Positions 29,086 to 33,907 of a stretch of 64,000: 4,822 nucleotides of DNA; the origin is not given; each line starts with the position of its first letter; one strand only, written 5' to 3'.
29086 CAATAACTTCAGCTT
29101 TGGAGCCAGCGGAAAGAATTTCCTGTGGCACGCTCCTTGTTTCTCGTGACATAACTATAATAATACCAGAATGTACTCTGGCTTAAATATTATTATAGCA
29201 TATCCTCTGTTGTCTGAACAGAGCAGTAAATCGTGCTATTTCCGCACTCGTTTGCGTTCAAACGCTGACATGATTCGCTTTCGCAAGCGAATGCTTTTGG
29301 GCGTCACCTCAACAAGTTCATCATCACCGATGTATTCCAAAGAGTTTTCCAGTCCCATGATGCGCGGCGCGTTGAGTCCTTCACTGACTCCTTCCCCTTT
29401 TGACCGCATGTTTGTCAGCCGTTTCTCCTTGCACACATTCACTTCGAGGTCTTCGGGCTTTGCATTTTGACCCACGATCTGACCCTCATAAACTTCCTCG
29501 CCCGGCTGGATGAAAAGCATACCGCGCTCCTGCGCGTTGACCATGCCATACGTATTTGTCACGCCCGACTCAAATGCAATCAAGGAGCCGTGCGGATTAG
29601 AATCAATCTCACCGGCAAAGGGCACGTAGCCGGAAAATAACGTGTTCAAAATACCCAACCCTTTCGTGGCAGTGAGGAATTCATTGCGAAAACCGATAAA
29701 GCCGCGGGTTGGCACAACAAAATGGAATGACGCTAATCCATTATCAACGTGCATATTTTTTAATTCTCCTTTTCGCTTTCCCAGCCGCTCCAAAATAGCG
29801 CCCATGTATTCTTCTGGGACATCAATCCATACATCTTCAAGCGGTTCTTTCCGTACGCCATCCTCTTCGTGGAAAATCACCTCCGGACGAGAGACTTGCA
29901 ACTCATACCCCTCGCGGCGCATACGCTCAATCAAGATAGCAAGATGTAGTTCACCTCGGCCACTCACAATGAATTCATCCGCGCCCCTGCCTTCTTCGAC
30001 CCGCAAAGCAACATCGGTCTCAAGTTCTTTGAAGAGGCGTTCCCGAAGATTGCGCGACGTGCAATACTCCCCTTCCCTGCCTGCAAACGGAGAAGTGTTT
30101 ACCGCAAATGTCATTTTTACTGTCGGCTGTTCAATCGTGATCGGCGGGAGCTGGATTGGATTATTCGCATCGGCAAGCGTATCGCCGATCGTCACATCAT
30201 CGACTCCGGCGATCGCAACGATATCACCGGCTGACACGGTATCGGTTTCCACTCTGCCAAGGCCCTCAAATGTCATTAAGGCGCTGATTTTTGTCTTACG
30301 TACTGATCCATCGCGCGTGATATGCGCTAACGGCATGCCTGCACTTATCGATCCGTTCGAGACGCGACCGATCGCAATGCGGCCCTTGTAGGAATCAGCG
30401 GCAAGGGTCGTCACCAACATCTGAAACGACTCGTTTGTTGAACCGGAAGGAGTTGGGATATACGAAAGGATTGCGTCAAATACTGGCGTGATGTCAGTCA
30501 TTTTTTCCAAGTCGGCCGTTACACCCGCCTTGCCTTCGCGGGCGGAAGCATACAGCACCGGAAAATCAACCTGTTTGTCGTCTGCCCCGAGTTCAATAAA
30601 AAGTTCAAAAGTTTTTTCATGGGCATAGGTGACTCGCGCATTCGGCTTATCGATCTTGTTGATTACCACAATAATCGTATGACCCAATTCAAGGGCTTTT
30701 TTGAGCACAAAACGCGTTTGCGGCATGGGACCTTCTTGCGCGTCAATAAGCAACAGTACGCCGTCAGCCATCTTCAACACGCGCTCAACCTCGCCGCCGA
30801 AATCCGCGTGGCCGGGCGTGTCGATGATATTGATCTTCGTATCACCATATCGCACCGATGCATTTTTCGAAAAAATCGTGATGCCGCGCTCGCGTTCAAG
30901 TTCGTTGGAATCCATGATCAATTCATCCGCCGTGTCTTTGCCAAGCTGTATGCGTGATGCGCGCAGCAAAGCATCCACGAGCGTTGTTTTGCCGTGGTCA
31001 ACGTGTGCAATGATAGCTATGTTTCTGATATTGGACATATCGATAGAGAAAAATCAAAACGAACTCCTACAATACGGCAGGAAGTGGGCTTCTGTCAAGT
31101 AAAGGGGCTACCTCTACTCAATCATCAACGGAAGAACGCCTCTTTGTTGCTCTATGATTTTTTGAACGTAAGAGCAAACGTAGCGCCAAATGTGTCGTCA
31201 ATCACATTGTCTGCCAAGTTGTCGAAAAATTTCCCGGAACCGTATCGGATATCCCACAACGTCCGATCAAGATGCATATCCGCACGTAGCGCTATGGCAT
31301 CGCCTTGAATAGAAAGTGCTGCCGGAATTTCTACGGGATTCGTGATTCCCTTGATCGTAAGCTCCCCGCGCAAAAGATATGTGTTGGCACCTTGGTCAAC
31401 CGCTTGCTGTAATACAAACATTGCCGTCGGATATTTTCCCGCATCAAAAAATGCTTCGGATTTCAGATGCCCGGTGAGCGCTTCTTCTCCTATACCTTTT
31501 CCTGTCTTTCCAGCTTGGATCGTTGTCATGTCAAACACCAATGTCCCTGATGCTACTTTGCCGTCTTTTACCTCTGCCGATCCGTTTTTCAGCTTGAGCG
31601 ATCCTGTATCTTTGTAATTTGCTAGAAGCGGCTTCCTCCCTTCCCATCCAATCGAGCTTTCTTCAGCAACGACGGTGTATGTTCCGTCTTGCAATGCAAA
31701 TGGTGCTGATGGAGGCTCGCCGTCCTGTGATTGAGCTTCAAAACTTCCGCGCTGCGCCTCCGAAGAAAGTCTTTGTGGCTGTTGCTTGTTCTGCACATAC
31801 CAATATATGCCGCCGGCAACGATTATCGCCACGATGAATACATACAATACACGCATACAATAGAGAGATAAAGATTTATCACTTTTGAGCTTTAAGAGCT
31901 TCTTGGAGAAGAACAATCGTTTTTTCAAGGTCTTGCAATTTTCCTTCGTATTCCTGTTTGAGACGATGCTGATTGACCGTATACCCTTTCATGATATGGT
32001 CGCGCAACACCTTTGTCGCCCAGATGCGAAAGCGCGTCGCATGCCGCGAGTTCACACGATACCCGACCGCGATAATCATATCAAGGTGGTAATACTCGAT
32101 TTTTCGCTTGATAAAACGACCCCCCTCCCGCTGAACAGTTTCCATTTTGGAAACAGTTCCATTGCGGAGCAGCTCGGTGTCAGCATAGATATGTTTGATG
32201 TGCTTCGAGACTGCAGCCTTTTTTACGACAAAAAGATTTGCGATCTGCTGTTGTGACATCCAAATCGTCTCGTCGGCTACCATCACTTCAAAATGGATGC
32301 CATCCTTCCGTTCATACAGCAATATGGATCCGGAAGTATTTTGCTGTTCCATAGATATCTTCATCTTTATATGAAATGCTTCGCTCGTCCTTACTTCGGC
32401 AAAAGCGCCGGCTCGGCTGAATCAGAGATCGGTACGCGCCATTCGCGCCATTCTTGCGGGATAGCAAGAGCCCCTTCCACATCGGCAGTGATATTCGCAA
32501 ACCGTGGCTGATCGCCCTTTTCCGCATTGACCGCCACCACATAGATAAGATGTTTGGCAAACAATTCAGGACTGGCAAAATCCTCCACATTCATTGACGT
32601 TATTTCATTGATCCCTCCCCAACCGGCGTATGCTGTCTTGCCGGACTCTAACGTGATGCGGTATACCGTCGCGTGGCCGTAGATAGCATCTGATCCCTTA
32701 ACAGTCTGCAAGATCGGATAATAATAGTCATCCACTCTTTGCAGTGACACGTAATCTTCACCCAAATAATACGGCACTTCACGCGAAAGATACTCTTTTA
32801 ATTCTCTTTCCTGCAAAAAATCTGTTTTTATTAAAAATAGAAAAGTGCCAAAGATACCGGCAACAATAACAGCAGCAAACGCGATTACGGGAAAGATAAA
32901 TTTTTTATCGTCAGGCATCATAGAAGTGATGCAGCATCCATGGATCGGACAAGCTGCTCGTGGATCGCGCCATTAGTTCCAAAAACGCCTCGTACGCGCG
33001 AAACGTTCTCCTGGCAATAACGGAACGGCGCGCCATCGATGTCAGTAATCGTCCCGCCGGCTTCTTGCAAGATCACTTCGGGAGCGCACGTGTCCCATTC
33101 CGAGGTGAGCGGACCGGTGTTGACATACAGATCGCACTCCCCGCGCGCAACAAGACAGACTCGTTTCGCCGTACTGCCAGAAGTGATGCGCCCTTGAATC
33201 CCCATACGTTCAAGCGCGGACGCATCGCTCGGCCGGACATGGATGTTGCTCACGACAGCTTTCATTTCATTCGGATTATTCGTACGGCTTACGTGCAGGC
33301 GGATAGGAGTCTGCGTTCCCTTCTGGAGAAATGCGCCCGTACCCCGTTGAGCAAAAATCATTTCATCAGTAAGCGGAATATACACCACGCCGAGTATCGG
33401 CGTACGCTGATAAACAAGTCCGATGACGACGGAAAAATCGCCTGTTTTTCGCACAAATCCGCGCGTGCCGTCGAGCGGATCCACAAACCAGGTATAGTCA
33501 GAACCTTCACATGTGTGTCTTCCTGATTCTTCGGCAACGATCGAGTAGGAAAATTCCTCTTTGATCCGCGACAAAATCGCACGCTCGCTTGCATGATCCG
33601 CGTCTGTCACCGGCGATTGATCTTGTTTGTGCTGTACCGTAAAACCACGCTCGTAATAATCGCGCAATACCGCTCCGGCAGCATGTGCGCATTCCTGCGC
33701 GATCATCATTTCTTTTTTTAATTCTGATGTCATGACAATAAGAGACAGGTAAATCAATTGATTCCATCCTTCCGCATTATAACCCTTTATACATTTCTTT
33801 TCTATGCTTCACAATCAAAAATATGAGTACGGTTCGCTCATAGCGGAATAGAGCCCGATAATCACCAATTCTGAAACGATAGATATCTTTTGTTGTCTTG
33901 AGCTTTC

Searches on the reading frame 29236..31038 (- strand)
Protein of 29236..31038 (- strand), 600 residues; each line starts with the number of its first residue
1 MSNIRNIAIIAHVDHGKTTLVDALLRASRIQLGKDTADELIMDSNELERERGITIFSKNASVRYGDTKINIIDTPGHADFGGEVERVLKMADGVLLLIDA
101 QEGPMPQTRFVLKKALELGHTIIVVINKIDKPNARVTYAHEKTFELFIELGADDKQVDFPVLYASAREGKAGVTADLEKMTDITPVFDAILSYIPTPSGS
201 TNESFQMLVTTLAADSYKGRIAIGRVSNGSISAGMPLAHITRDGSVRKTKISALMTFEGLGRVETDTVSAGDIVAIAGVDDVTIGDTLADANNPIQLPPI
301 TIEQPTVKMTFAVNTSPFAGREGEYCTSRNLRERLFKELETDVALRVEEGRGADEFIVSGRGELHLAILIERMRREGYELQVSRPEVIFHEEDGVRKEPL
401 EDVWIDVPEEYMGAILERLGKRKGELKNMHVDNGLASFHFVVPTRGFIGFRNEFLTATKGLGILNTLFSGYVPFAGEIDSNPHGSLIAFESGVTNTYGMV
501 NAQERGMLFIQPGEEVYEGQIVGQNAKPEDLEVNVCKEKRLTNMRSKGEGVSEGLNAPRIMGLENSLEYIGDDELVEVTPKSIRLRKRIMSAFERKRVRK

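Call 35: search_protein_families(library=pfam, proteins=[window:29236-31038:-], max_evalue=0.00001)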
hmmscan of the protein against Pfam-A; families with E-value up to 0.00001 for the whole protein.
window:29236-31038:- (600 aa): 7 families
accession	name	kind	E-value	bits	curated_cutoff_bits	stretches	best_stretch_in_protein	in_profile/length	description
PF00009.33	GTP_EFTU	-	3.6e-54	183.6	26.5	1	3-195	2-187/188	Elongation factor Tu GTP binding domain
PF21018.2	BipA_C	-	1.5e-43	147.5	23.8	1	484-591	2-109/110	TypA/BipA C-terminal domain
PF00679.30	EFG_C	-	2.4e-19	69.6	27.9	1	397-478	3-85/89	Elongation factor G C-terminus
PF03144.31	GTP_EFTU_D2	-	3.2e-12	47.1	30.3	1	219-289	1-73/73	Elongation factor Tu domain 2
PF22042.2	EF-G_D2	-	8e-12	45.6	27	1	205-290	2-83/84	Elongation factor G domain 2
PF14492.12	EFG_III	-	4.4e-08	33.5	27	1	329-380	19-71/75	Elongation Factor G, domain III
PF01926.29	MMR_HSR1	-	2.3e-07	31.3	21.9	1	7-128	2-113/113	50S ribosome-binding GTPase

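Call 55: find_homologous_proteins(query=window:29236-31038:-, max_evalue=1e-100)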
Query window:29236-31038:- (600 aa): 7999 proteins with E <= 1e-100 among 8000 candidates; the best 120 are listed.
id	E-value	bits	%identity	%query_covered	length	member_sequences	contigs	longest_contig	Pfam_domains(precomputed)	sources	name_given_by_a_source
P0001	0.0e+0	1327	100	100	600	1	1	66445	PF21018.3,PF01926.30,PF00679.31,PF14492.13,PF00009.34,PF03144.32,PF22042.3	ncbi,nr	ncbi:translational GTPase TypA [Candidatus Uhrbacteria bacterium]|nr:translational GTPase TypA [Cand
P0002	0.0e+0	1239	92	100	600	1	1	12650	PF21018.3,PF01926.30,PF00679.31,PF14492.13,PF00009.34,PF03144.32,PF22042.3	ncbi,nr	ncbi:translational GTPase TypA [Candidatus Uhrbacteria bacterium]|nr:translational GTPase TypA [Cand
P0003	0.0e+0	1102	81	100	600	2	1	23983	PF21018.3,PF01926.30,PF00679.31,PF14492.13,PF00009.34,PF03144.32,PF22042.3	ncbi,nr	ncbi:translational GTPase TypA [Candidatus Uhrbacteria bacterium]|nr:translational GTPase TypA [Cand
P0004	0.0e+0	1084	80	100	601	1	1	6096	PF21018.3,PF01926.30,PF00679.31,PF14492.13,PF00009.34,PF03144.32,PF22042.3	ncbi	-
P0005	0.0e+0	1083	80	100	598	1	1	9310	PF21018.3,PF01926.30,PF00679.31,PF14492.13,PF00009.34,PF03144.32,PF22042.3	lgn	-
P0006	0.0e+0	1043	76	100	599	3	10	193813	PF21018.3,PF01926.30,PF00679.31,PF14492.13,PF00009.34,PF03144.32,PF22042.3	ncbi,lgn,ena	-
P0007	0.0e+0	1041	76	100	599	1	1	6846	PF21018.3,PF01926.30,PF00679.31,PF14492.13,PF00009.34,PF03144.32,PF22042.3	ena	-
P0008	0.0e+0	1037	76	100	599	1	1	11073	PF21018.3,PF01926.30,PF00679.31,PF14492.13,PF00009.34,PF03144.32,PF22042.3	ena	-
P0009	0.0e+0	1036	76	100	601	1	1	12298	PF21018.3,PF01926.30,PF00679.31,PF14492.13,PF00009.34,PF03144.32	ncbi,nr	ncbi:translational GTPase TypA [Candidatus Uhrbacteria bacterium]|nr:translational GTPase TypA [Cand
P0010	0.0e+0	1034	75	100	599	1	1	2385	PF21018.3,PF01926.30,PF00679.31,PF14492.13,PF00009.34,PF03144.32,PF22042.3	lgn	-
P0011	0.0e+0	1034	77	99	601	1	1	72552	PF21018.3,PF01926.30,PF00679.31,PF14492.13,PF00009.34,PF03144.32,PF22042.3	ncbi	-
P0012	0.0e+0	1033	75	100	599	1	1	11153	PF21018.3,PF01926.30,PF00679.31,PF14492.13,PF00009.34,PF03144.32,PF22042.3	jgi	-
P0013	0.0e+0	1030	75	100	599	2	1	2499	PF21018.3,PF01926.30,PF00679.31,PF14492.13,PF00009.34,PF03144.32,PF22042.3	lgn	-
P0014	0.0e+0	1026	75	99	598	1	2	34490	PF21018.3,PF01926.30,PF00679.31,PF14492.13,PF00009.34,PF03144.32,PF22042.3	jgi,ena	-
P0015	0.0e+0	1024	75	100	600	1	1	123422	PF21018.3,PF01926.30,PF00679.31,PF14492.13,PF00009.34,PF03144.32,PF22042.3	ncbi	-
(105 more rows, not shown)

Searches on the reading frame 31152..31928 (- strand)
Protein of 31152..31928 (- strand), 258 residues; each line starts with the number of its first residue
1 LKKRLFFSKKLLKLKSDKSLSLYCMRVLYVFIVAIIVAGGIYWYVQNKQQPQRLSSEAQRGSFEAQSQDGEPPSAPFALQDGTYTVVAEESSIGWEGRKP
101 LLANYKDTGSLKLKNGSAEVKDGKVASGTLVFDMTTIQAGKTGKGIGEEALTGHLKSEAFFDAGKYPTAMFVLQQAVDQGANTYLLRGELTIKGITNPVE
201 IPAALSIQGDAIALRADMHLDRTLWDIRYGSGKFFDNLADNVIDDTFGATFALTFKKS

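Call 35: search_protein_families(library=pfam, proteins=[window:31152-31928:-], max_evalue=0.00001)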
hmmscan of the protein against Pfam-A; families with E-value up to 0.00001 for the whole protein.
window:31152-31928:- (258 aa): 1 family
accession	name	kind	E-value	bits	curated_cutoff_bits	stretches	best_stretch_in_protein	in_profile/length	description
PF04264.18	YceI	-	1e-22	81.5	23.7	1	84-251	1-146/150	YceI-like domain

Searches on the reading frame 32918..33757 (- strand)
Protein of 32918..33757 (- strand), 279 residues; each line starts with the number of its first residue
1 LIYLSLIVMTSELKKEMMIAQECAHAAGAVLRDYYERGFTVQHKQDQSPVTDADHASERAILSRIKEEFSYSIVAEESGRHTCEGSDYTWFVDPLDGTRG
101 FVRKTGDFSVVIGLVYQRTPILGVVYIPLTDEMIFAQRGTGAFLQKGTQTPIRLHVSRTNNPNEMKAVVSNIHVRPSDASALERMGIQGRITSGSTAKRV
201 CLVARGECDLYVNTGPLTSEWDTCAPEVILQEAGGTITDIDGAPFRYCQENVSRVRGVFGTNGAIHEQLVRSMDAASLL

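Call 35: search_protein_families(library=pfam, proteins=[window:32918-33757:-], max_evalue=0.00001)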
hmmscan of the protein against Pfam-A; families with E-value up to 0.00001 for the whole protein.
window:32918-33757:- (279 aa): 1 family
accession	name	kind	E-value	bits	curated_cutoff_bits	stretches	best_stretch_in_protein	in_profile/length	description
PF00459.30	Inositol_P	-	2.5e-57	194.9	27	1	19-273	8-266/271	Inositol monophosphatase family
